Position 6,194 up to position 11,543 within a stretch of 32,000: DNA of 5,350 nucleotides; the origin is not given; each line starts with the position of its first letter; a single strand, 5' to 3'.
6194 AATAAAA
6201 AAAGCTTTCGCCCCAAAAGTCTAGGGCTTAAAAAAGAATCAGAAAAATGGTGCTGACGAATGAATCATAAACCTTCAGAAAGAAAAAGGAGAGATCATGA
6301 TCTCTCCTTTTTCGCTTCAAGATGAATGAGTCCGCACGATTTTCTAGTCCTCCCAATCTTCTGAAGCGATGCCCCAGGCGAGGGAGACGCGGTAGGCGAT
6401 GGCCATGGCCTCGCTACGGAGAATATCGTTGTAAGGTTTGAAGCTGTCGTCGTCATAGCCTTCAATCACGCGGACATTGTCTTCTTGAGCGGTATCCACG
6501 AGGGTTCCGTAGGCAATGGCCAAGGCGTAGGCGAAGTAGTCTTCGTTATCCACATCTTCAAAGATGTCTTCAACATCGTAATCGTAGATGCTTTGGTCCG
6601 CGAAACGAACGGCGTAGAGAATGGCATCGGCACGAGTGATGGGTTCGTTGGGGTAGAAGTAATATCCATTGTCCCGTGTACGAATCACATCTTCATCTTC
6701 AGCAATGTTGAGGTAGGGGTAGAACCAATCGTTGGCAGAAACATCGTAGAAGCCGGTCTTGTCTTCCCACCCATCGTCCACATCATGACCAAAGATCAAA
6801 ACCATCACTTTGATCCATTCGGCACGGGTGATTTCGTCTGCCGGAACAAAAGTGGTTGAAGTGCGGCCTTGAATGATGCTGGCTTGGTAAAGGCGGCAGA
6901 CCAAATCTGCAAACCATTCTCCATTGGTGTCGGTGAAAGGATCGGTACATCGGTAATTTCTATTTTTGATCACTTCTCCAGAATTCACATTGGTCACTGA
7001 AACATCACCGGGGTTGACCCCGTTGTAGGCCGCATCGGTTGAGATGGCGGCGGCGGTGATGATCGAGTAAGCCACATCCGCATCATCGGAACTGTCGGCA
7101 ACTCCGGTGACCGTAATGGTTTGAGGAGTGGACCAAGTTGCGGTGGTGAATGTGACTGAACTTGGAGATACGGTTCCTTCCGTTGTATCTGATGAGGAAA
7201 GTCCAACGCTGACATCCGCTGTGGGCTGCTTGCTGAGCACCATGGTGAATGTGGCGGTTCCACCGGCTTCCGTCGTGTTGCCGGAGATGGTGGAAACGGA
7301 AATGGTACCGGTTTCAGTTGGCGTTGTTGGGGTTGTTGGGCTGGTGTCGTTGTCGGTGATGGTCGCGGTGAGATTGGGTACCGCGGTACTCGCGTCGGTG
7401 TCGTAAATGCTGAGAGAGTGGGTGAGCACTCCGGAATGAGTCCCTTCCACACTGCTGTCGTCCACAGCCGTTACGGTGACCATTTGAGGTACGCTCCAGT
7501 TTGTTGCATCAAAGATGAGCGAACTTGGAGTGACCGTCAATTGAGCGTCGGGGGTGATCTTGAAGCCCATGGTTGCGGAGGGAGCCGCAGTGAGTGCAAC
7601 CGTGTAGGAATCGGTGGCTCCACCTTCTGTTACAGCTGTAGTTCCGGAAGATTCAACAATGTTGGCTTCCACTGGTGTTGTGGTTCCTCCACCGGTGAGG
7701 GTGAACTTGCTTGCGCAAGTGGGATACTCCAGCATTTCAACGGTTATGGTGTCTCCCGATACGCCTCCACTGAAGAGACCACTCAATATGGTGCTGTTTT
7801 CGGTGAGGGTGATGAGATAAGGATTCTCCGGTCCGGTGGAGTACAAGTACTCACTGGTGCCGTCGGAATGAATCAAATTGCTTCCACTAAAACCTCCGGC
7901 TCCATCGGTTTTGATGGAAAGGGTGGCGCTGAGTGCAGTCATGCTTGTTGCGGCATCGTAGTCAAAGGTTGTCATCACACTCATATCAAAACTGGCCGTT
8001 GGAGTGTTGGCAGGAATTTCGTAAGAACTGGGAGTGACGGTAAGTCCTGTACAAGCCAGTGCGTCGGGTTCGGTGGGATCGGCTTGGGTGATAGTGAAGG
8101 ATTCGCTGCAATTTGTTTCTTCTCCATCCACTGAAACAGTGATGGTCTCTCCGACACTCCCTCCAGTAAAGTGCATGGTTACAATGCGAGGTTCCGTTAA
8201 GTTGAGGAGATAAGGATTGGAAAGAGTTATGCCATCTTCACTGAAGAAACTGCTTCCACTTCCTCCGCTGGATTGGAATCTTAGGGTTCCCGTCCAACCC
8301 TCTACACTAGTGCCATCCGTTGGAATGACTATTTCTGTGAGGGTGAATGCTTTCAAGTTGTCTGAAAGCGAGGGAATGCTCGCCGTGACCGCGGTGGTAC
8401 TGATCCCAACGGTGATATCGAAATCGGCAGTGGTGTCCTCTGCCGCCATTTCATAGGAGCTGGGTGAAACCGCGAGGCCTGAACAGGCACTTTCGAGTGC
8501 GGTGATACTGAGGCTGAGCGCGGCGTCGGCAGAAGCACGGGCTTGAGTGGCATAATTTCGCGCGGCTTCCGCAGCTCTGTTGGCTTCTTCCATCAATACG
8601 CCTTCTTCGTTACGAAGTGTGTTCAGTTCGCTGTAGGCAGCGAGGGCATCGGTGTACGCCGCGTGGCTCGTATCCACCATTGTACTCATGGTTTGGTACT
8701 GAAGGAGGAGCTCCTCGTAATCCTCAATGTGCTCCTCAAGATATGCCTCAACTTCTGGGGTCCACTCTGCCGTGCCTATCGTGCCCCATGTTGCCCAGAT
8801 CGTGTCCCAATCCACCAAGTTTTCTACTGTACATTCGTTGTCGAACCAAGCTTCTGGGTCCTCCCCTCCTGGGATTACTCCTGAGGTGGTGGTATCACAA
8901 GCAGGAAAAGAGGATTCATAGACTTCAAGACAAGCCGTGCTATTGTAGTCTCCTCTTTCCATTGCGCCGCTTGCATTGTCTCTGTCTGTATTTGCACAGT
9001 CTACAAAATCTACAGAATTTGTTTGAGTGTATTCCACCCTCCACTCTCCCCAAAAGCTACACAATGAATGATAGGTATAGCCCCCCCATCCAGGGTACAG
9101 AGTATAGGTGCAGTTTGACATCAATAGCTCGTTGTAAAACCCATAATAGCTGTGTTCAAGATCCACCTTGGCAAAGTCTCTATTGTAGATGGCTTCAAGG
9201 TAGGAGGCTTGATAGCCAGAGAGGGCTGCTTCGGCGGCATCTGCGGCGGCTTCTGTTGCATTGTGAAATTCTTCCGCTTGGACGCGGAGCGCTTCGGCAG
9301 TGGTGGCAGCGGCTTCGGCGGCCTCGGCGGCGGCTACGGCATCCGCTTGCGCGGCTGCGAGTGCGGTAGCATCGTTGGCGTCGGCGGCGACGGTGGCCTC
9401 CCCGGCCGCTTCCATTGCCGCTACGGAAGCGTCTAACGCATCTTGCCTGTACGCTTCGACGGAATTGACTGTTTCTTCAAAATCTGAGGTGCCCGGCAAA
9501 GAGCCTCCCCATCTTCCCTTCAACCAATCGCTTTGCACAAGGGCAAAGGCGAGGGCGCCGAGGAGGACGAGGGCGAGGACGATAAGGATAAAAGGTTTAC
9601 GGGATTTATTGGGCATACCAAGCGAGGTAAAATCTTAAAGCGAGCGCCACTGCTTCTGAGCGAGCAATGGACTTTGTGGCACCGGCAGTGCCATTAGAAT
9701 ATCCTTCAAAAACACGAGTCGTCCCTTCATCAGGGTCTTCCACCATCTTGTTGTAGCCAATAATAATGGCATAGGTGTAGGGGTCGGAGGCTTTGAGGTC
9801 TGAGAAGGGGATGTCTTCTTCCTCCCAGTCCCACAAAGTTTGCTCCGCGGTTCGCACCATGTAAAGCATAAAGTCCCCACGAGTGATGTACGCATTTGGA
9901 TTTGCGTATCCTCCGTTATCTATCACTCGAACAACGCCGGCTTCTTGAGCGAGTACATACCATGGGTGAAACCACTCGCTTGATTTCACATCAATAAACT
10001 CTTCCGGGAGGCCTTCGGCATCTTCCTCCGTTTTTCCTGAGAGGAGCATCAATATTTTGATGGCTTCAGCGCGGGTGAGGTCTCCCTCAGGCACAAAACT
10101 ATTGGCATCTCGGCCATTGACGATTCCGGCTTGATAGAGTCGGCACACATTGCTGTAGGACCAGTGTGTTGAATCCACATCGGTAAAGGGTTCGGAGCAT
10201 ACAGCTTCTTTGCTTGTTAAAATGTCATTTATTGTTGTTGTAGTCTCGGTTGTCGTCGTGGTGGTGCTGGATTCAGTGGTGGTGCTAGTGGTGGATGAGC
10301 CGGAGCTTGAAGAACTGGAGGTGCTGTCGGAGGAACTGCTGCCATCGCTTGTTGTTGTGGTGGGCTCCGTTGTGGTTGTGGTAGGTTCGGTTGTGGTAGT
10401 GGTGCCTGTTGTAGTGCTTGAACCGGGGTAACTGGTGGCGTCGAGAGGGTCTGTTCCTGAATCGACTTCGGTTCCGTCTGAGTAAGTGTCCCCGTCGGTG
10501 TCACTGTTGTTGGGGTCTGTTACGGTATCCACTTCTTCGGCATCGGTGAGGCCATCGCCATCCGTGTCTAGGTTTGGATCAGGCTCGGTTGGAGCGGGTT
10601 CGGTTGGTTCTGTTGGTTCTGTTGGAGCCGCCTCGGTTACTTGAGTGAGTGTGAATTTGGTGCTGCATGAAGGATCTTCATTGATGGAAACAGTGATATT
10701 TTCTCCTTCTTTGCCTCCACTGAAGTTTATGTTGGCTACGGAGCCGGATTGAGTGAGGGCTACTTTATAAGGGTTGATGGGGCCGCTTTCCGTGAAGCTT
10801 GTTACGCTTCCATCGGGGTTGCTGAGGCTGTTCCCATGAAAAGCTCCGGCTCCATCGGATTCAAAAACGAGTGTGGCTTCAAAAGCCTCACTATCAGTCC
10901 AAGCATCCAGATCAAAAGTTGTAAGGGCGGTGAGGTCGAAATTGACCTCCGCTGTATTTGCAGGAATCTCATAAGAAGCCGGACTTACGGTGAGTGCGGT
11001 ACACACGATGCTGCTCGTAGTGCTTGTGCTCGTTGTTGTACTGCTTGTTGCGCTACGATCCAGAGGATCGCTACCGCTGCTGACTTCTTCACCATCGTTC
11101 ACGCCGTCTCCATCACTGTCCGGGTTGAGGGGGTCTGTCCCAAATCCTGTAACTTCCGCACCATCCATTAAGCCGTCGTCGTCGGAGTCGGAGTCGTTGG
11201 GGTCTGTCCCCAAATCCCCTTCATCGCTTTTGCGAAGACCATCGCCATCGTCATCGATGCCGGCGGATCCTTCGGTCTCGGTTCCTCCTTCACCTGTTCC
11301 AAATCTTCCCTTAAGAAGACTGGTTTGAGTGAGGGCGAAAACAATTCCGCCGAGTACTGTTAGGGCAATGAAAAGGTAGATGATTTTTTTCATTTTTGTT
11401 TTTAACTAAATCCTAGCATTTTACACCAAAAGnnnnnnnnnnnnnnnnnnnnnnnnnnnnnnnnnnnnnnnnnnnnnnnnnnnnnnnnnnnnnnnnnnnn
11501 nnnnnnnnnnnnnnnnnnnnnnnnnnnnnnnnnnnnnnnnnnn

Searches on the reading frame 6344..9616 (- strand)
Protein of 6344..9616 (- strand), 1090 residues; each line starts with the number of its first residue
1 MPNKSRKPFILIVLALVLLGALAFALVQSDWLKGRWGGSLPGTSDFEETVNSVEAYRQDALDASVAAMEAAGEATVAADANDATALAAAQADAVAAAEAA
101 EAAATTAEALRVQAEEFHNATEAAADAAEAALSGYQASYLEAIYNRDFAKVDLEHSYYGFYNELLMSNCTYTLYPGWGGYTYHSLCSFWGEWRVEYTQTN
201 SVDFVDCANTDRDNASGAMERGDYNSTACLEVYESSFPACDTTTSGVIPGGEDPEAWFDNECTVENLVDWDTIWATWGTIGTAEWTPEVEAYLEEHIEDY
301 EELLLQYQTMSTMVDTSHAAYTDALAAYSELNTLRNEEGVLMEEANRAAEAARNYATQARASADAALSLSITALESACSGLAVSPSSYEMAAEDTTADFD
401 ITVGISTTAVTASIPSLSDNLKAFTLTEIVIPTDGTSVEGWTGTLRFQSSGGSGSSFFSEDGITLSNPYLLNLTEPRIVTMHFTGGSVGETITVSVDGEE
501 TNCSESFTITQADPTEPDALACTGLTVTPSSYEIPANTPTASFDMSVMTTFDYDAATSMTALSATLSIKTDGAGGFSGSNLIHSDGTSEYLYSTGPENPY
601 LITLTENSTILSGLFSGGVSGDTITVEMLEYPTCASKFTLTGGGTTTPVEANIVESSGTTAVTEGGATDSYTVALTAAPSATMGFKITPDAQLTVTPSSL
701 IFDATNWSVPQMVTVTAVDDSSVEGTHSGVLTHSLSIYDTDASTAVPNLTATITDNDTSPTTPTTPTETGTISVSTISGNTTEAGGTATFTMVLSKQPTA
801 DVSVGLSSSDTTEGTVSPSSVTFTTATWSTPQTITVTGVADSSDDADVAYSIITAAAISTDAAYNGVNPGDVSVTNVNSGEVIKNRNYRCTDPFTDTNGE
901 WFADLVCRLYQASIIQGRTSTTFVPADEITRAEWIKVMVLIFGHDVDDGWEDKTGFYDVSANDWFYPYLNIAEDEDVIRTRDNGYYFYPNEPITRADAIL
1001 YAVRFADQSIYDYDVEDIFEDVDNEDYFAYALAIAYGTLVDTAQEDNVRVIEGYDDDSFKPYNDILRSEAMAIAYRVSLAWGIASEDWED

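Call 12: search_protein_families(library=pfam, proteins=[window:6344-9616:-])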
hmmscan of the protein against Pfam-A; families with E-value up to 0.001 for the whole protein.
window:6344-9616:- (1090 aa): 1 family
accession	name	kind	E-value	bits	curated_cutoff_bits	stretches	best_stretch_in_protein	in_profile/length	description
PF00395.25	SLH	-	5.8e-16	58.6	20.8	2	956-999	2-44/44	S-layer homology domain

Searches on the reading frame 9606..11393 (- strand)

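Call 12: search_protein_families(library=pfam, proteins=[window:9606-11393:-])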
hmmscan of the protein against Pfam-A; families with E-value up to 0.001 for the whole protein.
window:9606-11393:- (595 aa): 2 families
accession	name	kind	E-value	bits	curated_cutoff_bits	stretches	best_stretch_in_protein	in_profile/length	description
PF18884.5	TSP3_bac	-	6.9e-24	83.8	25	4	92-112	1-21/22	Bacterial TSP3 repeat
PF00395.25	SLH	-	4.6e-16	59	20.8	1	402-445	1-44/44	S-layer homology domain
